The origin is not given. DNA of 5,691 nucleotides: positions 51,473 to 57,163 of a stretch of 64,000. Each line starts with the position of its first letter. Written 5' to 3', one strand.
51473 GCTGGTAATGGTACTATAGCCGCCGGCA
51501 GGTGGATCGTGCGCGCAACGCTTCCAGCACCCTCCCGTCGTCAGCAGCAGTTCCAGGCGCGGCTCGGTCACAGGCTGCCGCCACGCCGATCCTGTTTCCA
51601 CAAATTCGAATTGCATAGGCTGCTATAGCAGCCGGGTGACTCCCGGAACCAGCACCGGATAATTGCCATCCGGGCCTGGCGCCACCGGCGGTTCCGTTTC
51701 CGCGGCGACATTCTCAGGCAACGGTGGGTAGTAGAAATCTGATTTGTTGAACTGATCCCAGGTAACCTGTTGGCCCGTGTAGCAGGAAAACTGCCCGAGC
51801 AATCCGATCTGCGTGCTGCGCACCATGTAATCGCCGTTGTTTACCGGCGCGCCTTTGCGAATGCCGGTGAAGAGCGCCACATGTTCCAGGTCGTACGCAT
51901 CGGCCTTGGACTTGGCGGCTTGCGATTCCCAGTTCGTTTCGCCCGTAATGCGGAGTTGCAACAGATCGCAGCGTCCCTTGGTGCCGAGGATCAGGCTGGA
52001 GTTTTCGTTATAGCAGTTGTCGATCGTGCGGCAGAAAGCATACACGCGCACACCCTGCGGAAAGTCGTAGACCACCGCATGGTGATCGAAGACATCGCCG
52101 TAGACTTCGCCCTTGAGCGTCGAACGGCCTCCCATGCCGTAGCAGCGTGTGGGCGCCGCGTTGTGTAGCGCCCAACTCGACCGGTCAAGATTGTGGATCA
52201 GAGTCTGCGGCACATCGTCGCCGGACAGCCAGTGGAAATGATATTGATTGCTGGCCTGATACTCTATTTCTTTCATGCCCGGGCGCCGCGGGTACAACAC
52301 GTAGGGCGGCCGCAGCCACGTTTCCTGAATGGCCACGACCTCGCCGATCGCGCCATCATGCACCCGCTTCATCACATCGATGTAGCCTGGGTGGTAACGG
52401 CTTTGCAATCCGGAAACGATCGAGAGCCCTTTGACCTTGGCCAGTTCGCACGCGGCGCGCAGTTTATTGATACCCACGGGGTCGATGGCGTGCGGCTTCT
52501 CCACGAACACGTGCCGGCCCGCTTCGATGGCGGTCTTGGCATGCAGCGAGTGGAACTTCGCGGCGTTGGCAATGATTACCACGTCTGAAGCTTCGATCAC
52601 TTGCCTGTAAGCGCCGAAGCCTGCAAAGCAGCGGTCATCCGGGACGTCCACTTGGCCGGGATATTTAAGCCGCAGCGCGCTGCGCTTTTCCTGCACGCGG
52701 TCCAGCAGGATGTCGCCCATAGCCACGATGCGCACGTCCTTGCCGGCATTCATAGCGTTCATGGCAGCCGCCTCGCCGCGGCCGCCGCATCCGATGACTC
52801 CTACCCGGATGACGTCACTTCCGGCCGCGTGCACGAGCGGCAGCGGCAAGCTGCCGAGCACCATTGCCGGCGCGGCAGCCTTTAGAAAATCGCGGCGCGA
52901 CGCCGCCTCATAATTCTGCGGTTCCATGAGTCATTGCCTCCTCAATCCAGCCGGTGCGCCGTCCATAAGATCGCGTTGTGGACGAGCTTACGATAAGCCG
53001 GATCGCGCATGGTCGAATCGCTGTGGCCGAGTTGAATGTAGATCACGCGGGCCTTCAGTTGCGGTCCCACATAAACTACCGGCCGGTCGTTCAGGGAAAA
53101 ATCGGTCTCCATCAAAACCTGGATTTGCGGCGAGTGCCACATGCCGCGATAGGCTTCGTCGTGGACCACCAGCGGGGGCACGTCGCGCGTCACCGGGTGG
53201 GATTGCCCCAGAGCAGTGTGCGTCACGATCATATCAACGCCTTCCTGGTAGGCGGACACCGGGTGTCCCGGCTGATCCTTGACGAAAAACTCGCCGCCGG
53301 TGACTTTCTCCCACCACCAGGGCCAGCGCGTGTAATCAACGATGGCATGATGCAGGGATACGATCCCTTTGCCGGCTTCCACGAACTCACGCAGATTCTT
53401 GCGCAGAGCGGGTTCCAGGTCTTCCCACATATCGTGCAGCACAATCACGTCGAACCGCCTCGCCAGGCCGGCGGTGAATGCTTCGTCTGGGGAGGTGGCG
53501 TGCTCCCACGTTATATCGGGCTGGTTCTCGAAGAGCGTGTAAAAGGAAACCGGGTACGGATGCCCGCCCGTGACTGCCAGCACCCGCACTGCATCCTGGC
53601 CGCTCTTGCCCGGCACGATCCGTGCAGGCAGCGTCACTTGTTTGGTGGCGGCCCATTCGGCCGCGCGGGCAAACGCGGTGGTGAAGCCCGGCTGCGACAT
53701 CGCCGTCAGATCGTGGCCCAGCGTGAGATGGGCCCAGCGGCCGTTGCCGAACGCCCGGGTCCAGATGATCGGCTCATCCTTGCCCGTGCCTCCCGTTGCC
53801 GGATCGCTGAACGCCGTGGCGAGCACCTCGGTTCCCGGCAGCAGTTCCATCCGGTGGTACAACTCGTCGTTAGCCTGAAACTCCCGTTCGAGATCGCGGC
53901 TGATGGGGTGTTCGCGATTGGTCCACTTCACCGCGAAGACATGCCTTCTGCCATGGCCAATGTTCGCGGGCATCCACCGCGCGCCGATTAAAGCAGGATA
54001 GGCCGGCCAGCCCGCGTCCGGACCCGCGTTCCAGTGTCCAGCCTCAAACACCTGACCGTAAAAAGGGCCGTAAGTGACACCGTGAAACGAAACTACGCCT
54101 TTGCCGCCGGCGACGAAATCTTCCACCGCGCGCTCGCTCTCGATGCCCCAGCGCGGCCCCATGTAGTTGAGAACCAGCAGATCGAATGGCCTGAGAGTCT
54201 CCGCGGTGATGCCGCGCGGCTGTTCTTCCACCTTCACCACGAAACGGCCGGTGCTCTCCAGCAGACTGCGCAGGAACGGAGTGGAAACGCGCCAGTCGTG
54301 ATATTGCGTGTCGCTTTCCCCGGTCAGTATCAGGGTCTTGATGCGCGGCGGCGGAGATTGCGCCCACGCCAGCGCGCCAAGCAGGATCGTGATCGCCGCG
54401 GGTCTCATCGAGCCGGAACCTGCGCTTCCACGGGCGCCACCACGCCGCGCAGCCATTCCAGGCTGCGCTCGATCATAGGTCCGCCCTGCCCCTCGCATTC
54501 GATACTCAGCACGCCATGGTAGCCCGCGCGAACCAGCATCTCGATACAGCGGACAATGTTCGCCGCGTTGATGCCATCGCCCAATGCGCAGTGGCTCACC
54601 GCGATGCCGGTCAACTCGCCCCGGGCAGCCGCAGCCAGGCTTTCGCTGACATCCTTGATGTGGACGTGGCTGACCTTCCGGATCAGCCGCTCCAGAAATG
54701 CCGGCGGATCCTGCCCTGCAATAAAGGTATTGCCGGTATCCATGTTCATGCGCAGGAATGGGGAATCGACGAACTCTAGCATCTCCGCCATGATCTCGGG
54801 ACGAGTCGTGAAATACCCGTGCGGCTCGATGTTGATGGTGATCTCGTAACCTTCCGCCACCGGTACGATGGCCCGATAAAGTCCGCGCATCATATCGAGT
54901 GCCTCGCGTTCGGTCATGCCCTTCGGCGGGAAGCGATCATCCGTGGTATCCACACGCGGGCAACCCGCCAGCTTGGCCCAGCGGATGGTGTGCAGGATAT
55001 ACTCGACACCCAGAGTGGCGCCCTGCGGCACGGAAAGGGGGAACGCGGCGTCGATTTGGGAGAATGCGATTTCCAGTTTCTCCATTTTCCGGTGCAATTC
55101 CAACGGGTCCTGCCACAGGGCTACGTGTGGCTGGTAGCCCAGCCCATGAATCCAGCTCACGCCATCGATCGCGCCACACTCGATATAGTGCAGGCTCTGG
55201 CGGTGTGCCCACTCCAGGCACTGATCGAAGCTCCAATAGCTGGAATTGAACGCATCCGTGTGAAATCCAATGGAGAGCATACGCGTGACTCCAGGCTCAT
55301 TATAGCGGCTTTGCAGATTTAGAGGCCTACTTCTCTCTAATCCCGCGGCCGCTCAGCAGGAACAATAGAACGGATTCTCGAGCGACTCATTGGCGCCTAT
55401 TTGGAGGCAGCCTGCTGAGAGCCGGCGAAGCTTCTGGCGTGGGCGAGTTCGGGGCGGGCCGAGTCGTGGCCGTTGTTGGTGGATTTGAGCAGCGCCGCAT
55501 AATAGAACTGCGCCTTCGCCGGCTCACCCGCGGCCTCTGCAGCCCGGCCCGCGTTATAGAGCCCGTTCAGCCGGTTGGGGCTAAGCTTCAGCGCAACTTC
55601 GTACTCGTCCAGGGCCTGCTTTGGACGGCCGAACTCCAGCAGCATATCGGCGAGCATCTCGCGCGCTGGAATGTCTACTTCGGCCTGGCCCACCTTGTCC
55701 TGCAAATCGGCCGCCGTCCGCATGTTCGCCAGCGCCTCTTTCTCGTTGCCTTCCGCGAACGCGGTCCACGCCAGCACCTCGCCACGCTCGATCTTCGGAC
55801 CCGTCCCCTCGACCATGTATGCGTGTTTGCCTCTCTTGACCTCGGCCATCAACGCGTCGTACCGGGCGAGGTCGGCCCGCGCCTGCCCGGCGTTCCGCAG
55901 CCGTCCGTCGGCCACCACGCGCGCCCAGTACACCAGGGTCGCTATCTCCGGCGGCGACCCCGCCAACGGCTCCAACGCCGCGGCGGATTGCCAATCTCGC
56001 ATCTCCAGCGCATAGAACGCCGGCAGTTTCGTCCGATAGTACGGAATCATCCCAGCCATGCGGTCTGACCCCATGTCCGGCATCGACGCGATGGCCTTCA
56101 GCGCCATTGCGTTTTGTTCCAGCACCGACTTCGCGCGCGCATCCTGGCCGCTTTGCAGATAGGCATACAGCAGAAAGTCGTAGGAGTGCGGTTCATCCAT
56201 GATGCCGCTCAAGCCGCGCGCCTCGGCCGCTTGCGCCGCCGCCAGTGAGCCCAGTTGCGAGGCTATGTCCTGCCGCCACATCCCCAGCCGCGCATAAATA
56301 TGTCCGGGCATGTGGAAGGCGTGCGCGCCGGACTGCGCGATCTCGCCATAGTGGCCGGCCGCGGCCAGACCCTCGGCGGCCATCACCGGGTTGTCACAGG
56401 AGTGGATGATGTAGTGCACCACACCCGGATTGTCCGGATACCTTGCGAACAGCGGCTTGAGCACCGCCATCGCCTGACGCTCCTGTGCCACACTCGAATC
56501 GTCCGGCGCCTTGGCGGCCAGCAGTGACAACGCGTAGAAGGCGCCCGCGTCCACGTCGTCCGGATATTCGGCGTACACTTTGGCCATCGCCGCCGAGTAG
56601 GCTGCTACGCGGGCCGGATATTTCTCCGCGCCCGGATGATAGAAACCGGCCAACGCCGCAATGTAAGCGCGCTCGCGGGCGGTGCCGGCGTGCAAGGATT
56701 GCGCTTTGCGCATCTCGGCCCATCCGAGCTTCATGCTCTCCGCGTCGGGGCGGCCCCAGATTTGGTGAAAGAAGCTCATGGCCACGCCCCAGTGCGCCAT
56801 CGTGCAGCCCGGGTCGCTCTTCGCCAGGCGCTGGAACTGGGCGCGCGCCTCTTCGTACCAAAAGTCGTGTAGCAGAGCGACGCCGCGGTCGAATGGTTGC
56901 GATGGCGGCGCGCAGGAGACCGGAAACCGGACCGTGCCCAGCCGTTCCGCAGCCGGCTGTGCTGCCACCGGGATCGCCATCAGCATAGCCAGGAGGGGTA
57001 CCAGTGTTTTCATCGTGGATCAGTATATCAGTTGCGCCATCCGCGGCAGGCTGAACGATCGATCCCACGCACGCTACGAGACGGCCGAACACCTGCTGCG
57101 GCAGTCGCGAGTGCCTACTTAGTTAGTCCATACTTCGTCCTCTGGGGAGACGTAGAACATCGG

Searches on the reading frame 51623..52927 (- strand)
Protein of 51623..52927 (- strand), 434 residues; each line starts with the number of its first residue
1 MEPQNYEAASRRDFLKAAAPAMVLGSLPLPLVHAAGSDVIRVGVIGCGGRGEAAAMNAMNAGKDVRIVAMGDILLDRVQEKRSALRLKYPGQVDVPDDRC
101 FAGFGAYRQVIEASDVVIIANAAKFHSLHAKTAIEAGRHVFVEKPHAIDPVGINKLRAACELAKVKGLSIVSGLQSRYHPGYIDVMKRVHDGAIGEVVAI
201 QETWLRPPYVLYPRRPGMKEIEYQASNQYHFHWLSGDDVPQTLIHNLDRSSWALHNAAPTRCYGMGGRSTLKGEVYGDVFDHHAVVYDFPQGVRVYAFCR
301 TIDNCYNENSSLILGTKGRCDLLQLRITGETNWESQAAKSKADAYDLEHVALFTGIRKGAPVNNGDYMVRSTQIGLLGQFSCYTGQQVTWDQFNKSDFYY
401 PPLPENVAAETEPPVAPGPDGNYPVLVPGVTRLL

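Call 45: search_protein_families(library=pfam, proteins=[window:51623-52927:-], max_evalue=0.001)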
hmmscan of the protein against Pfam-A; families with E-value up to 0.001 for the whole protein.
window:51623-52927:- (434 aa): 2 families
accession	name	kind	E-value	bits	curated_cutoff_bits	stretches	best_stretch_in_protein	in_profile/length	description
PF01408.29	GFO_IDH_MocA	-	1.6e-12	48.6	24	1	40-165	1-114/120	Oxidoreductase family, NAD-binding Rossmann fold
PF22725.1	GFO_IDH_MocA_C3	-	4.7e-05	23.8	27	1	185-319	4-122/124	GFO/IDH/MocA C-terminal domain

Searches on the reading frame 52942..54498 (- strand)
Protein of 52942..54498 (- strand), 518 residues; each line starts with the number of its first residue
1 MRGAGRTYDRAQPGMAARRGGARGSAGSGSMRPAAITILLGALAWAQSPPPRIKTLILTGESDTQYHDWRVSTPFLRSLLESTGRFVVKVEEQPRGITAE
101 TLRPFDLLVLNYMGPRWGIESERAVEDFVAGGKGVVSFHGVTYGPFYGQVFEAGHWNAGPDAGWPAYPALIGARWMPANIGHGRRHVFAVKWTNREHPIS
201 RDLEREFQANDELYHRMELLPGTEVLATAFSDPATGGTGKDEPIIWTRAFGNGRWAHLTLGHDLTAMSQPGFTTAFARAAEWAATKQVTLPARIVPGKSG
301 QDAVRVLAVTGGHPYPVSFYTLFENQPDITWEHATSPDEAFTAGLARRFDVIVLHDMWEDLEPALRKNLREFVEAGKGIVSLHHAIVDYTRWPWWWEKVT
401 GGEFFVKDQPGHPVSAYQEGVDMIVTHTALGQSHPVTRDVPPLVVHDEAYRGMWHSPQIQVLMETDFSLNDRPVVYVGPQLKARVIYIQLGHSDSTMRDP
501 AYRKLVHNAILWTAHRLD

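Call 45: search_protein_families(library=pfam, proteins=[window:52942-54498:-], max_evalue=0.001)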
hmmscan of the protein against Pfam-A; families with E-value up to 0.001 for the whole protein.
window:52942-54498:- (518 aa): 1 family
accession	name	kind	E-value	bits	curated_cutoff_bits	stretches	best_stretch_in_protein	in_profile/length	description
PF06283.17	ThuA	-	3e-54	184.9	33.4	2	329-513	32-209/209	Trehalose utilisation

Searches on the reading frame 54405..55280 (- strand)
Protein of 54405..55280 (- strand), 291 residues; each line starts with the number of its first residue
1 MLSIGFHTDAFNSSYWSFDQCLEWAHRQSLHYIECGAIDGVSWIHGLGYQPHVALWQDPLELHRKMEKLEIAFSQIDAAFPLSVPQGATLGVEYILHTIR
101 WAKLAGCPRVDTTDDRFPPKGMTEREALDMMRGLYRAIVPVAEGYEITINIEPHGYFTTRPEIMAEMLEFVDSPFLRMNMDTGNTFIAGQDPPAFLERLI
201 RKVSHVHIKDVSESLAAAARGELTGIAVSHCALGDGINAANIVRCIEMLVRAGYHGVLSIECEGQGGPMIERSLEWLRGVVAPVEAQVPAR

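Call 45: search_protein_families(library=pfam, proteins=[window:54405-55280:-], max_evalue=0.001)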
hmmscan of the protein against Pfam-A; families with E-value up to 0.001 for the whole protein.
window:54405-55280:- (291 aa): 1 family
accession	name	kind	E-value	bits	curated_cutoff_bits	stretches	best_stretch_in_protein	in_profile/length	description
PF01261.30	AP_endonuc_2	-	1.1e-25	91.2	31.1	1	60-278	31-247/249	Xylose isomerase-like TIM barrel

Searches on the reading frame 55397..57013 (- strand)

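Call 45: search_protein_families(library=pfam, proteins=[window:55397-57013:-], max_evalue=0.001)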
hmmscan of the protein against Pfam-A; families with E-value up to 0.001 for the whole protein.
window:55397-57013:- (538 aa): 6 families
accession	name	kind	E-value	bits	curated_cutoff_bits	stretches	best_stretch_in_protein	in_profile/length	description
PF07719.23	TPR_2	-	1.9e-09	37.3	27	0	453-480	6-33/34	Tetratricopeptide repeat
PF13428.12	TPR_14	-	1.8e-06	28.5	23.5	0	451-490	4-43/44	Tetratricopeptide repeat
PF13181.12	TPR_8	-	2.2e-06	27.8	25.7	0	451-480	4-33/34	Tetratricopeptide repeat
PF13432.12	TPR_16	-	3.2e-06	27.9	32.7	0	453-508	2-58/65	Tetratricopeptide repeat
PF14559.12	TPR_19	-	6.5e-06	26.8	25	0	458-514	1-57/68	Tetratricopeptide repeat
PF13424.12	TPR_12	-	0.00011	22.7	30.1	1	418-478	13-75/77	Tetratricopeptide repeat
